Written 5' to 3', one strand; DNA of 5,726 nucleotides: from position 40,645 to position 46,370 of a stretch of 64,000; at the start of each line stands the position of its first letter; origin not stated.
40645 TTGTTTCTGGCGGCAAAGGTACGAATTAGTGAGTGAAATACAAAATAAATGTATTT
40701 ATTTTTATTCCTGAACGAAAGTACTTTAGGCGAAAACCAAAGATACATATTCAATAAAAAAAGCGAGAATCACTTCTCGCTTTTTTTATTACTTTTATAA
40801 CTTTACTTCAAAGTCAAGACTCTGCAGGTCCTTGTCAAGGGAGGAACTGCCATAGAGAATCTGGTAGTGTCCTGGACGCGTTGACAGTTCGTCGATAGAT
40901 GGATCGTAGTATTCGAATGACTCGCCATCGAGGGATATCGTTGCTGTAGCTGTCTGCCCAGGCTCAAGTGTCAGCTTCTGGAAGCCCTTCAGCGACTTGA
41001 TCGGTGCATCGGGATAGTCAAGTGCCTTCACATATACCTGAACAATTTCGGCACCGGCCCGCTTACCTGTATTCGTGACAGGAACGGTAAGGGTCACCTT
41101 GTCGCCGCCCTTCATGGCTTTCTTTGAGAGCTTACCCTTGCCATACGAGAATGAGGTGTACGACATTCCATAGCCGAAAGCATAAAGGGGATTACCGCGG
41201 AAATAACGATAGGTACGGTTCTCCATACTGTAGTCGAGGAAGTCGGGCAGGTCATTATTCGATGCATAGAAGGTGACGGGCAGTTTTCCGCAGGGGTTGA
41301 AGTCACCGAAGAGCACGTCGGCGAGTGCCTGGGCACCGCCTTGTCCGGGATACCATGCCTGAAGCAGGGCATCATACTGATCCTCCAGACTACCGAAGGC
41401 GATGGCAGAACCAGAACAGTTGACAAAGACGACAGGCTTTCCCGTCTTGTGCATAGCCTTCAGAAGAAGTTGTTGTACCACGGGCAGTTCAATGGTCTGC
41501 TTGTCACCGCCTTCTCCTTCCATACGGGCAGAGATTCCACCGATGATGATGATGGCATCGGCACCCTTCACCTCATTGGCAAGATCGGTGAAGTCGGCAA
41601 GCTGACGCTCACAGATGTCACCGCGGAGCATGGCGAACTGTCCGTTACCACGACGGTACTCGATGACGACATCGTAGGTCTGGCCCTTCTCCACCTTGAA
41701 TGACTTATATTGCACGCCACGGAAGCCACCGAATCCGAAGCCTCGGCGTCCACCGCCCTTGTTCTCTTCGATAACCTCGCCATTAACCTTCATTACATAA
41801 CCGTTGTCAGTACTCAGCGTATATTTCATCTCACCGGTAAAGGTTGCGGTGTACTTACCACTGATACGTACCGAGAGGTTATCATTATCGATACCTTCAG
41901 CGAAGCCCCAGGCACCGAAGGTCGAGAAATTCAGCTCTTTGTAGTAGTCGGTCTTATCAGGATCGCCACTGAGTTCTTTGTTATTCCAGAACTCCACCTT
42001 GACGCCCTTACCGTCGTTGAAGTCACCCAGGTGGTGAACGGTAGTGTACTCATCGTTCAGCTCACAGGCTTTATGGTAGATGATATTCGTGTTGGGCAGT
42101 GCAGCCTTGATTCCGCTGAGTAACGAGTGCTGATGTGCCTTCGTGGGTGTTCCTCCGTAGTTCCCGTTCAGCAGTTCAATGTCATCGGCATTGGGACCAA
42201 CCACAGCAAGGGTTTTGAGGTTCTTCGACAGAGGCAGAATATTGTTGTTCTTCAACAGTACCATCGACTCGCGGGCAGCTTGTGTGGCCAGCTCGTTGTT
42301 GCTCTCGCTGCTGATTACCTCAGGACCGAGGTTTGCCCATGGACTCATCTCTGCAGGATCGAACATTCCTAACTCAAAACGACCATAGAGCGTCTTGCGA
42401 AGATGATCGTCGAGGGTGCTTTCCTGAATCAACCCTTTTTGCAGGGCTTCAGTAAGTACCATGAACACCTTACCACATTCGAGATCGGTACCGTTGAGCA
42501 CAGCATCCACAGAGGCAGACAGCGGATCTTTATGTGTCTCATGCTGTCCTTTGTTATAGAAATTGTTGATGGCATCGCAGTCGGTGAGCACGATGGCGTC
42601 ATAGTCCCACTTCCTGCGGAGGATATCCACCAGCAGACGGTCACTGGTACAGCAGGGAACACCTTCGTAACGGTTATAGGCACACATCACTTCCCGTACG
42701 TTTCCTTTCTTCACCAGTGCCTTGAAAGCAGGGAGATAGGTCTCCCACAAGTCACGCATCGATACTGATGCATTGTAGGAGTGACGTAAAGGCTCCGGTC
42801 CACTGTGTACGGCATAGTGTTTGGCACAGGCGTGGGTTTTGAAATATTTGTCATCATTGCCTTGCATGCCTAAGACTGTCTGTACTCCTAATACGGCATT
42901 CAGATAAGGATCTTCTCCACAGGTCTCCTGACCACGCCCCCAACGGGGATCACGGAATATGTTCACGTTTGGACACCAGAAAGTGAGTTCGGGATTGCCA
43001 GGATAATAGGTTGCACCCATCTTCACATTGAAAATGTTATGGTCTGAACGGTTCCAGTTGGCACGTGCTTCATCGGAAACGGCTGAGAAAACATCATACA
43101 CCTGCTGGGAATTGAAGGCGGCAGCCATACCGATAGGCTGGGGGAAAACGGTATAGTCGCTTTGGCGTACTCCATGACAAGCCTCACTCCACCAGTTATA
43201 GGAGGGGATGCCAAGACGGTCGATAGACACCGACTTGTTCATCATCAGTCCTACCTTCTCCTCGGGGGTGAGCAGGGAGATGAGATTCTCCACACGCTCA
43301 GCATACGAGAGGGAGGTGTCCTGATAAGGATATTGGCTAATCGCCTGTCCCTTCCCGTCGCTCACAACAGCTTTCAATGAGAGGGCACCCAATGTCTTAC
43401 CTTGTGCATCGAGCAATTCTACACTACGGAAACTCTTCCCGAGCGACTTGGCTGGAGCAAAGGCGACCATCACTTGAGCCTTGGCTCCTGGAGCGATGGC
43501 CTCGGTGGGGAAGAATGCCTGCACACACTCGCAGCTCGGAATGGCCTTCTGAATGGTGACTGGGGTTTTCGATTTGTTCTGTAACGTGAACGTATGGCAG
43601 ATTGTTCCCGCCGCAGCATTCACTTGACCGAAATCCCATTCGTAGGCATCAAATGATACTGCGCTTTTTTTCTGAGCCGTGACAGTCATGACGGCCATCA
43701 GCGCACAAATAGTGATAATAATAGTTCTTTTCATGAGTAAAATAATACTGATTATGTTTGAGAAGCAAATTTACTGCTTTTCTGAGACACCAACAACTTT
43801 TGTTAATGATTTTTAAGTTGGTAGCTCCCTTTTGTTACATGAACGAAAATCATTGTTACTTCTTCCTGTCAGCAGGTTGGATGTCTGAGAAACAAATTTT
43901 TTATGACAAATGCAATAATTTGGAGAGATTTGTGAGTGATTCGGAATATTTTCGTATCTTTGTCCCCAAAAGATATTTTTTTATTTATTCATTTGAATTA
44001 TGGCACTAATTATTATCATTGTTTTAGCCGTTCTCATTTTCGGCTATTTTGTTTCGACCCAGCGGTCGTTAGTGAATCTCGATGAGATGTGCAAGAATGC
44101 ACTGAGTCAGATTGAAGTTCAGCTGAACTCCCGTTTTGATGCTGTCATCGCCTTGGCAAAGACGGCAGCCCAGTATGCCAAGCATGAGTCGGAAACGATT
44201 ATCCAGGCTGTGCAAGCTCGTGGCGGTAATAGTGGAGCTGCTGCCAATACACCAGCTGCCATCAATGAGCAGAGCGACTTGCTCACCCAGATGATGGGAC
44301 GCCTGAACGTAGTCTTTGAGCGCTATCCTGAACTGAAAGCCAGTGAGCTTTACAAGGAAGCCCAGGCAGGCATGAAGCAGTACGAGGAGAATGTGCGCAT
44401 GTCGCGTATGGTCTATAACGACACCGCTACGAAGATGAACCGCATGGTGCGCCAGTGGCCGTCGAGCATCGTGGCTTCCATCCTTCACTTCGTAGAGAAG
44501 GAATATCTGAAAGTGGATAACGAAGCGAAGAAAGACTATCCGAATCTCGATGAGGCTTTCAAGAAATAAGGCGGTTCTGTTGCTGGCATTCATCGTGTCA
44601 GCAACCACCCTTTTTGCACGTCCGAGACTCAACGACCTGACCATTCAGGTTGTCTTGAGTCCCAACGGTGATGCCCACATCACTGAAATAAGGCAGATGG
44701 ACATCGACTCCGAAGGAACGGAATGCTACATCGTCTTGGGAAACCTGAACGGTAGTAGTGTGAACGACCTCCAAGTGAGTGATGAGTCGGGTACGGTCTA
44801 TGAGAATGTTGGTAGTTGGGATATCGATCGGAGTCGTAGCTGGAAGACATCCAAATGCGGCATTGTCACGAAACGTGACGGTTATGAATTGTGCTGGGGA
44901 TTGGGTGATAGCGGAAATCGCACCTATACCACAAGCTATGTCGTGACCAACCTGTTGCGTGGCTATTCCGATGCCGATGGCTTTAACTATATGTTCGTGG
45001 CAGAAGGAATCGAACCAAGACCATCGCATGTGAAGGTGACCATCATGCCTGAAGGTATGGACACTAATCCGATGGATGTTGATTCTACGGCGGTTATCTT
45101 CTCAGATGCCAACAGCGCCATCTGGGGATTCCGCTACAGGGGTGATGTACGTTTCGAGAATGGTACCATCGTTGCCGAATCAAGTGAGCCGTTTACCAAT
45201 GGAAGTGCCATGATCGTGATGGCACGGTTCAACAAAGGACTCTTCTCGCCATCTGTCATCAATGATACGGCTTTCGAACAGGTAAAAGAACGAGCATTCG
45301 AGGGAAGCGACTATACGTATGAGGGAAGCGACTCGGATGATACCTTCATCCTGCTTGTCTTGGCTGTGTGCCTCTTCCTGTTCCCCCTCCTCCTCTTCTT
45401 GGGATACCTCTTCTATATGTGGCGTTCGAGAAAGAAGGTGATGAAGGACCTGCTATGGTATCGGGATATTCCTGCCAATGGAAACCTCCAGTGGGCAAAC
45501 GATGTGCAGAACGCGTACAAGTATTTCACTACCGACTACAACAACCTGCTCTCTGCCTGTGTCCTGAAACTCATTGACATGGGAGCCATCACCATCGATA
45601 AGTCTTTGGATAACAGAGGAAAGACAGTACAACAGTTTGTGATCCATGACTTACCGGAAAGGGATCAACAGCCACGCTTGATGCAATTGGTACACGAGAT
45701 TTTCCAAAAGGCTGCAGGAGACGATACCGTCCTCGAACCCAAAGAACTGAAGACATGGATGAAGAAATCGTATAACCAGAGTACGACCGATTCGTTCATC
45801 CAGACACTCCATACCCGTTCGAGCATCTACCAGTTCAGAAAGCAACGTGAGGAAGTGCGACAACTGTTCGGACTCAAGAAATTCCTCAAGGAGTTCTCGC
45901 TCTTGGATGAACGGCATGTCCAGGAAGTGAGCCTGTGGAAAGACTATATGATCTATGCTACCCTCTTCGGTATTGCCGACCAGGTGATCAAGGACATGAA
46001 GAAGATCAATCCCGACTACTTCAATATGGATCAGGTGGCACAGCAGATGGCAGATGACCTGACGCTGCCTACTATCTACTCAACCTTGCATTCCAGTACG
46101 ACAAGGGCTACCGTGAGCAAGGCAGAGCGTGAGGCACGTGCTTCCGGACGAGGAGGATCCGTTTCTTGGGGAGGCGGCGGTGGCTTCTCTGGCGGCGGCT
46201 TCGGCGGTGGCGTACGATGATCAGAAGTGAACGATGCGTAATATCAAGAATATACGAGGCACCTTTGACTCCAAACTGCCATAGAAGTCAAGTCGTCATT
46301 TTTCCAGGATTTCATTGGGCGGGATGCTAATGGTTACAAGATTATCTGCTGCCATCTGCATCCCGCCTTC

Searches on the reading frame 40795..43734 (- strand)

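Call 19: search_protein_families(library=pfam, proteins=[window:40795-43734:-], max_evalue=0.001)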
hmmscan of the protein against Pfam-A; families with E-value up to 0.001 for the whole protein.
window:40795-43734:- (979 aa): 6 families
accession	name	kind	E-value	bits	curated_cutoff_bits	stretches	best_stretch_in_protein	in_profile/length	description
PF01915.27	Glyco_hydro_3_C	-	4.8e-53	180.5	31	1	491-859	1-200/200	Glycosyl hydrolase family 3 C-terminal domain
PF00933.27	Glyco_hydro_3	-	9.7e-31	107.8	27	1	253-447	120-312/316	Glycosyl hydrolase family 3 N terminal domain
PF07610.17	DUF1573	-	7.4e-19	68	26.1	1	27-124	2-98/98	Protein of unknown function (DUF1573)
PF14310.12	Fn3-like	-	7.6e-18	64.9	25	1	896-965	1-71/71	Fibronectin type III-like domain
PF07691.17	PA14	-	8.2e-09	35.8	24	1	576-699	3-124/147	PA14 domain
PF22544.2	HYDIN_VesB_CFA65-like_Ig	-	1.3e-08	35.4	25.5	1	26-100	3-77/100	HYDIN/CFA65/VesB-like, Ig-like domain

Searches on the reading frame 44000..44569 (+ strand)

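Call 19: search_protein_families(library=pfam, proteins=[window:44000-44569:+], max_evalue=0.001)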
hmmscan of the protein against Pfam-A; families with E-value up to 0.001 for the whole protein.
window:44000-44569:+ (189 aa): 2 families
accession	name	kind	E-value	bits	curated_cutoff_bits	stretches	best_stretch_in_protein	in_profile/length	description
PF04011.17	LemA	-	1.2e-34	119.7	26.2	1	34-182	1-146/149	LemA family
PF00430.23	ATP-synt_B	-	0.00092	19.7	28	1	3-88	7-91/132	ATP synthase B/B' CF(0)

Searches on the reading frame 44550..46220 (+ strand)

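Call 19: search_protein_families(library=pfam, proteins=[window:44550-46220:+], max_evalue=0.001)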
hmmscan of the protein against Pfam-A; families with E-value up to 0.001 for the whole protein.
window:44550-46220:+ (556 aa): 2 families
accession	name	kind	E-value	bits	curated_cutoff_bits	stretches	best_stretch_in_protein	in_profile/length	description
PF20990.2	DUF2207_C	-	5.1e-19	69.4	33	1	433-483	197-247/247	Predicted membrane protein (DUF2207) C-terminal domain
PF09972.14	DUF2207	-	2.3e-13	51.2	24.4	1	27-180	2-126/172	Predicted membrane protein (DUF2207) N-terminal domain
